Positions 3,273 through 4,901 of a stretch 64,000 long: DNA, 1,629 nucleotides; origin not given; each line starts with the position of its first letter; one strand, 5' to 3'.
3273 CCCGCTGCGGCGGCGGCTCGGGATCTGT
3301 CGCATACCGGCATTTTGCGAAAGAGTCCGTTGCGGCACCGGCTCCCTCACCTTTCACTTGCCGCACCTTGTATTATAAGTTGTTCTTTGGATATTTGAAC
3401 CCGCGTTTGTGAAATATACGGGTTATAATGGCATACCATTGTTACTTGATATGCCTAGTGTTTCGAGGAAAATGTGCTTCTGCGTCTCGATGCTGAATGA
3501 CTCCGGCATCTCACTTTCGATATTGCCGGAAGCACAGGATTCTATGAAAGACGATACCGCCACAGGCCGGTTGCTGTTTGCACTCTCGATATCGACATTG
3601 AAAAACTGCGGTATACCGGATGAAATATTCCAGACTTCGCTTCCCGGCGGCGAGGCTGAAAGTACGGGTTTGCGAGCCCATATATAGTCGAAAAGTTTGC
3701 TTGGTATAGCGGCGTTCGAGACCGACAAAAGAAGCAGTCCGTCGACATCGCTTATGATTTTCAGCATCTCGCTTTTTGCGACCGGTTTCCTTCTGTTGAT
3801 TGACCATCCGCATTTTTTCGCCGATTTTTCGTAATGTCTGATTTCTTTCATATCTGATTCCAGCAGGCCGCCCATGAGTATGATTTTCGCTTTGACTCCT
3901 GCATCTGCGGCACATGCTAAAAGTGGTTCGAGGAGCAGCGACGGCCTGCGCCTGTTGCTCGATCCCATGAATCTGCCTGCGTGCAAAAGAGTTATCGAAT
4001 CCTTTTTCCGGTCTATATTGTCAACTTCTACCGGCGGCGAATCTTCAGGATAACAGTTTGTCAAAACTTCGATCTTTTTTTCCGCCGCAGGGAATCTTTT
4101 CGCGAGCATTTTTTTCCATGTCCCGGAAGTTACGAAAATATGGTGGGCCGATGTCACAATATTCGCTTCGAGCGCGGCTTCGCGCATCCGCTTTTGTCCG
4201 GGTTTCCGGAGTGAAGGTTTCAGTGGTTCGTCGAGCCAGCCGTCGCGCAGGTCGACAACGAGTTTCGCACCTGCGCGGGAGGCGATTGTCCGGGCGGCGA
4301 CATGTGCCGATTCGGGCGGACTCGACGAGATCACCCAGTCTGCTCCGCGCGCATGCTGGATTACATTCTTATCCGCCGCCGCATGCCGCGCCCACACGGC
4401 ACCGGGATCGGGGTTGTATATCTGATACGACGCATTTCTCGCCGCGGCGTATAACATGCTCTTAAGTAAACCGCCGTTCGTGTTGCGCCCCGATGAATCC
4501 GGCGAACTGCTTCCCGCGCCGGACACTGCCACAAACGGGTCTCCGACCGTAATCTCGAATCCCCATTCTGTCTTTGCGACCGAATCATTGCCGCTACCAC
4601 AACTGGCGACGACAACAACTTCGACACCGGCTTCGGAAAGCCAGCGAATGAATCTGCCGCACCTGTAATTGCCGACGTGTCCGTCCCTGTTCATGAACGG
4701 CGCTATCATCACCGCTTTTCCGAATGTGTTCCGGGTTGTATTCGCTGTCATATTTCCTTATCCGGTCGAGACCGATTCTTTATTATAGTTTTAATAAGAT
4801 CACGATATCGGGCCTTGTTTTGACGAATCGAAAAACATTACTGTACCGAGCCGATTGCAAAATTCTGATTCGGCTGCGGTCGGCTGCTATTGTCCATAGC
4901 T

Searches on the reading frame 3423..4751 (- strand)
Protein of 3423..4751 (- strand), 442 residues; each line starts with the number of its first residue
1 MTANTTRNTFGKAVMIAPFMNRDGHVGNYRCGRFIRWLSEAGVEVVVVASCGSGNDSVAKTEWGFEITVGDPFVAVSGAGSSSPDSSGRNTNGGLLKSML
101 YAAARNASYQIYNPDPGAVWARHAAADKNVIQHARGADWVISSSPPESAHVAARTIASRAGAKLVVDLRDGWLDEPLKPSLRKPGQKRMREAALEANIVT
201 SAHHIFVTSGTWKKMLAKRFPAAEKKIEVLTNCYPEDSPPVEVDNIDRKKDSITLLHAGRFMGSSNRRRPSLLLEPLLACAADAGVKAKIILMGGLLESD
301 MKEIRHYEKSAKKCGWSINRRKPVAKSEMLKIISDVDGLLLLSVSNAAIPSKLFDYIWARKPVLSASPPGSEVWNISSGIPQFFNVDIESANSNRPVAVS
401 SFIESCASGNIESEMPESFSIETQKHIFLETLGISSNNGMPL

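Call 21: search_protein_families(library=pfam, proteins=[window:3423-4751:-], max_evalue=0.00001)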
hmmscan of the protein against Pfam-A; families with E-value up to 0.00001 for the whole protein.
window:3423-4751:- (442 aa): 2 families
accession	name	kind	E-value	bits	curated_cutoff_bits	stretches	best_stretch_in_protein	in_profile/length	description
PF13579.12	Glyco_trans_4_4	-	8.6e-10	39.6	29.7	1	30-232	6-157/158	Glycosyl transferase 4-like domain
PF13439.12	Glyco_transf_4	-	1.1e-06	29.2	28.5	0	34-233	11-165/170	Glycosyltransferase Family 4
